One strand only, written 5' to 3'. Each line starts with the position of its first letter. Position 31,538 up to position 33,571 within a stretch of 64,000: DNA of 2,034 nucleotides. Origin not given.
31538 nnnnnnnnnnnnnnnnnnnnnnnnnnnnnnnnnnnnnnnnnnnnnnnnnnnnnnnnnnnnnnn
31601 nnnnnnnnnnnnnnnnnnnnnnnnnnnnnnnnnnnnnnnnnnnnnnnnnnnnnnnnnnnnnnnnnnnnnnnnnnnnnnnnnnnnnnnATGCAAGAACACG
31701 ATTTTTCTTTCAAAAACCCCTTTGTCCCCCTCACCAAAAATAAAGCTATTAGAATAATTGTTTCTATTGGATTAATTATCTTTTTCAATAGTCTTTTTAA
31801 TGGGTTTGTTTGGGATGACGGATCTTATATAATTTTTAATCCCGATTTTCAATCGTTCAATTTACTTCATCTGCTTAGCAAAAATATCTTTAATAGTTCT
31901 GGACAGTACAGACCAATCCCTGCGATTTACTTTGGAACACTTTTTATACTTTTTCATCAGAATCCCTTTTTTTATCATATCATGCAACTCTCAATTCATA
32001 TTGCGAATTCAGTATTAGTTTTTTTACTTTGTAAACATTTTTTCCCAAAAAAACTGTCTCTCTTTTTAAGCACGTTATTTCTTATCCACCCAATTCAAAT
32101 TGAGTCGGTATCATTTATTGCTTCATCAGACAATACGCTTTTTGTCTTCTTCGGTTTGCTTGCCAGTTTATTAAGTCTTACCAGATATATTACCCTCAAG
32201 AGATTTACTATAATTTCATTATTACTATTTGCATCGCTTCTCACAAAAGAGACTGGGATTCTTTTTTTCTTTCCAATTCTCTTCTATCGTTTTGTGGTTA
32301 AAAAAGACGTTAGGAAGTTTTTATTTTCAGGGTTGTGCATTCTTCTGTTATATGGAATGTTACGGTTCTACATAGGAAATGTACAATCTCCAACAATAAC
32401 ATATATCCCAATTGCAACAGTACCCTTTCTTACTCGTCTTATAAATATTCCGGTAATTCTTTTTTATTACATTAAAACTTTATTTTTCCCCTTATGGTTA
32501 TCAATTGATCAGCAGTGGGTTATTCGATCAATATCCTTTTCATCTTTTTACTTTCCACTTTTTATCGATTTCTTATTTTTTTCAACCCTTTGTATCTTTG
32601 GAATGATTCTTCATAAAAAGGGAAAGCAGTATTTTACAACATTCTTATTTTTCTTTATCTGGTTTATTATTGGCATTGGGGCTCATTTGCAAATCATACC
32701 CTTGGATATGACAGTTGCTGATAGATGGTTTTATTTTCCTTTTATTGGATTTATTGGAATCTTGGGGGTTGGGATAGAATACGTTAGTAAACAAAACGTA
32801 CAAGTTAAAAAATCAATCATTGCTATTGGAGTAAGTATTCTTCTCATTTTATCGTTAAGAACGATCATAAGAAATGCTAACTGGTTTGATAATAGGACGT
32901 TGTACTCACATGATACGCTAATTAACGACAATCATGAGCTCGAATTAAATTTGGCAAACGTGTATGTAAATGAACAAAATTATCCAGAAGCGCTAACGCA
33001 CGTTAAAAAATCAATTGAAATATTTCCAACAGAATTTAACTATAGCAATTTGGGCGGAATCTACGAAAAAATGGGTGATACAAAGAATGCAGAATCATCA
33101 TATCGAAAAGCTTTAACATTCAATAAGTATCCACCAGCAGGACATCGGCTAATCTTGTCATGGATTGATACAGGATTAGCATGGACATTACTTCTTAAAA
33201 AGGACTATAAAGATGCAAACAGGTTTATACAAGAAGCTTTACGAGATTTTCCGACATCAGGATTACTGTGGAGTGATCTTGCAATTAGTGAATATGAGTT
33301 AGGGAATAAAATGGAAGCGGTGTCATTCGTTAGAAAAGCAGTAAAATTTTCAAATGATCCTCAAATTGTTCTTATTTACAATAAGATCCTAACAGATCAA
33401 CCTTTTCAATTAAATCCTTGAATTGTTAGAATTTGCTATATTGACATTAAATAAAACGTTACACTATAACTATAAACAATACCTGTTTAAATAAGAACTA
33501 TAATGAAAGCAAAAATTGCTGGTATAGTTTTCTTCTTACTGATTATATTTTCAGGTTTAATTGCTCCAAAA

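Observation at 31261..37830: Two copies of a conserved ~80-nt hairpin-forming non-coding element upstream of the TMTC-like glycosyltransferase gene and the orphan histidine-kinase gene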

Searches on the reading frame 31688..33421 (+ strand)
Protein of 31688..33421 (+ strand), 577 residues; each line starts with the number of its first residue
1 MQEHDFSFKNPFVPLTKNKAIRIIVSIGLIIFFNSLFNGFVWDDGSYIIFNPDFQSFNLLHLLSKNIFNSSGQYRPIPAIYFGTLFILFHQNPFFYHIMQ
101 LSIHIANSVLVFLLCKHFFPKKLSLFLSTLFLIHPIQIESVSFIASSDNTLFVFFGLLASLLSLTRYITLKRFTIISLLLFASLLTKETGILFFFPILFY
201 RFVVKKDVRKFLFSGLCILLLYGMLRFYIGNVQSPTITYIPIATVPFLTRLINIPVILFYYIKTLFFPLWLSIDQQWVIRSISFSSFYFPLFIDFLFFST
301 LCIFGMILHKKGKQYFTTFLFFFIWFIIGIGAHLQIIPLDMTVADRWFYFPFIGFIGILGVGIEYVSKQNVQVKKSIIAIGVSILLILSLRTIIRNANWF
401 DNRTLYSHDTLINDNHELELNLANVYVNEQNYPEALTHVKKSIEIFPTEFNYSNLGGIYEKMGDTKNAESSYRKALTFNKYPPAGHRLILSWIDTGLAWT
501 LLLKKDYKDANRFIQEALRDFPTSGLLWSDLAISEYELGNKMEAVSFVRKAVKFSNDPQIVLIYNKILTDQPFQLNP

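Call 12: search_protein_families(library=pfam, proteins=[window:31688-33421:+], max_evalue=0.01)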
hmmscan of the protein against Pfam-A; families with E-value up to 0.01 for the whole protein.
window:31688-33421:+ (577 aa): 11 families
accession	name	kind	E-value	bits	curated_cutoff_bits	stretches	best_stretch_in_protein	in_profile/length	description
PF07719.23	TPR_2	-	8e-15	54.1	27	1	421-448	6-33/34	Tetratricopeptide repeat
PF00515.34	TPR_1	-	1.8e-13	50.1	27.8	2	452-479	4-31/34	Tetratricopeptide repeat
PF13424.12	TPR_12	-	1.7e-12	47.7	30.1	2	419-476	6-72/77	Tetratricopeptide repeat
PF13181.12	TPR_8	-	4.7e-10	39.3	25.7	1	452-479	4-31/34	Tetratricopeptide repeat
PF13374.12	TPR_10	-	1.2e-08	35.2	27.5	0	421-445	7-31/42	Tetratricopeptide repeat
PF13428.12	TPR_14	-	3e-08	34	23.5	0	497-532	7-42/44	Tetratricopeptide repeat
PF13176.12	TPR_7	-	6.8e-07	29.3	27.9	1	453-476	3-26/36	Tetratricopeptide repeat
PF14559.12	TPR_19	-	7.3e-07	29.9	25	0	501-559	1-60/68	Tetratricopeptide repeat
PF13174.12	TPR_6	-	3.8e-05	24.5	26.3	0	497-524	6-33/33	Tetratricopeptide repeat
PF13431.12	TPR_17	-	0.00043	20.8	24.4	0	514-545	2-33/34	Tetratricopeptide repeat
PF13432.12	TPR_16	-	0.002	19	32.7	0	503-554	9-60/65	Tetratricopeptide repeat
